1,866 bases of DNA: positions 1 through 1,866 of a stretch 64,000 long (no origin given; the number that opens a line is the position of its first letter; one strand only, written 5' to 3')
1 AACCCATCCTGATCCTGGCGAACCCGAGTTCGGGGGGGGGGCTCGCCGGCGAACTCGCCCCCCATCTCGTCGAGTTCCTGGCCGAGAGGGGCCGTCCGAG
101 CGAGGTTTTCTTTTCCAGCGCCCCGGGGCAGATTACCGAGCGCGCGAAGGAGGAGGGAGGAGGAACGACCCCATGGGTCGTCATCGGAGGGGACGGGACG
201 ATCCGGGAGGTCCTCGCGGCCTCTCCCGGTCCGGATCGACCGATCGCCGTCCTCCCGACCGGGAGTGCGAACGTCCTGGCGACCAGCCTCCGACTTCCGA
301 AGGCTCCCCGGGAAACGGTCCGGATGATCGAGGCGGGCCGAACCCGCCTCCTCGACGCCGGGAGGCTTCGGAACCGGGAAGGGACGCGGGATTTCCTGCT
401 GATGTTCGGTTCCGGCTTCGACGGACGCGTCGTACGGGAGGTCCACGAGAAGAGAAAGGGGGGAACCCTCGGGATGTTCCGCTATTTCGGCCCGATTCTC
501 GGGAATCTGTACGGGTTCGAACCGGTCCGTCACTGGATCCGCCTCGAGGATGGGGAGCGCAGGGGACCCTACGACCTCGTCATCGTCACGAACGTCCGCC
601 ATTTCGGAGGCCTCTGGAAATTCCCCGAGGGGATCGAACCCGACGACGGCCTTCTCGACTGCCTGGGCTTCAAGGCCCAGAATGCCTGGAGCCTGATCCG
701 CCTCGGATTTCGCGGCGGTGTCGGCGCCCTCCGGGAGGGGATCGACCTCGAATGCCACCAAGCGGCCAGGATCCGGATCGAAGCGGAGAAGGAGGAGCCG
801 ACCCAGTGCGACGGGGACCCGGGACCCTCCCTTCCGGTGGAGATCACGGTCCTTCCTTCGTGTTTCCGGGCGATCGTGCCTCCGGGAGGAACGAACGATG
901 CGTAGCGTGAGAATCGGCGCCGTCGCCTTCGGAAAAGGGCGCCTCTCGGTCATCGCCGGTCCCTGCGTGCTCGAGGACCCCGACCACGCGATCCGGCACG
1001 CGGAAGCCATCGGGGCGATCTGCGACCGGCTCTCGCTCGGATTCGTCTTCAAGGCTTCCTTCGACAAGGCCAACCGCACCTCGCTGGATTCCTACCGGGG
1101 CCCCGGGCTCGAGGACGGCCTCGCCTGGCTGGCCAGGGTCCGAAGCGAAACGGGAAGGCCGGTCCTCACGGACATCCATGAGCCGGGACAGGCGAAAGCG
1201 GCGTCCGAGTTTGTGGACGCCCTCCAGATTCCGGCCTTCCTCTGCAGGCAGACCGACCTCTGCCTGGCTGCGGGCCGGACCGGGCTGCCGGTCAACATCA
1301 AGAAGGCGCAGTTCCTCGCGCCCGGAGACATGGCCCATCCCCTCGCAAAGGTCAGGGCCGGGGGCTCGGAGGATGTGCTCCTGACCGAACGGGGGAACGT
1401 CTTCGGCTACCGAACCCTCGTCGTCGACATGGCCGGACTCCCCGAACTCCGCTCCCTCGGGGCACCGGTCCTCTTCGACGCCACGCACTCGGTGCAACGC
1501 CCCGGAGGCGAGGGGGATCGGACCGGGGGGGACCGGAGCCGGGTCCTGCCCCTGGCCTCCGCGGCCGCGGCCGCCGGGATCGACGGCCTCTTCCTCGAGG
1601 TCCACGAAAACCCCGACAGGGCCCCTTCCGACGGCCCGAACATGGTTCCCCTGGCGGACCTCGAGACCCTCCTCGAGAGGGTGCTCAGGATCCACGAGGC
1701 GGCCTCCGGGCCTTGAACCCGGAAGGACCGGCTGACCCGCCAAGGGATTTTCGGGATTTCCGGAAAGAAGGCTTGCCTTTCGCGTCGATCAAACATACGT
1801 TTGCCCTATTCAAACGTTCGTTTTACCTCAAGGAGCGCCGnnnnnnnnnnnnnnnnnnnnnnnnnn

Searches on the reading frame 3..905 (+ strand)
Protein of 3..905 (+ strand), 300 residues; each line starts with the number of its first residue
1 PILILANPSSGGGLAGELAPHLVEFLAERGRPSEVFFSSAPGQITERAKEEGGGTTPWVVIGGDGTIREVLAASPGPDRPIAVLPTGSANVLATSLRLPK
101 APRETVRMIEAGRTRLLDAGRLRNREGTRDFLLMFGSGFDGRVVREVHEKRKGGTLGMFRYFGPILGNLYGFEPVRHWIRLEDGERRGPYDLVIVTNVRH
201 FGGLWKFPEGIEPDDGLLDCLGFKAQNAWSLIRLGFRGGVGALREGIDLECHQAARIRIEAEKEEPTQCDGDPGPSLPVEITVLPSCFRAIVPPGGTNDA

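Call 54: search_protein_families(library=pfam, proteins=[window:3-905:+], max_evalue=0.001)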
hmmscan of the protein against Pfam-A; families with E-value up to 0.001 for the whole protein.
window:3-905:+ (300 aa): 3 families
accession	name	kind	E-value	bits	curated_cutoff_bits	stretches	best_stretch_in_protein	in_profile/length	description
PF00781.29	DAGK_cat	-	1.9e-19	69.9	23.6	1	2-121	2-124/125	Diacylglycerol kinase catalytic domain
PF19279.4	YegS_C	-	6e-13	49.3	27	1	137-290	5-156/158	YegS C-terminal NAD kinase beta sandwich-like domain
PF01513.26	NAD_kinase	-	0.00063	20.5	25.5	0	58-95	76-113/130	ATP-NAD kinase N-terminal domain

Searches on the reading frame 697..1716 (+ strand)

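Call 54: search_protein_families(library=pfam, proteins=[window:697-1716:+], max_evalue=0.001)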
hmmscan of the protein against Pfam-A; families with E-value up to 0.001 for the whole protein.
window:697-1716:+ (339 aa): 1 family
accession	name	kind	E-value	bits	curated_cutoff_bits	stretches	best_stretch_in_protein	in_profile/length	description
PF00793.26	DAHP_synth_1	-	2.8e-64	217.1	25.5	1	76-328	10-260/270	DAHP synthetase I family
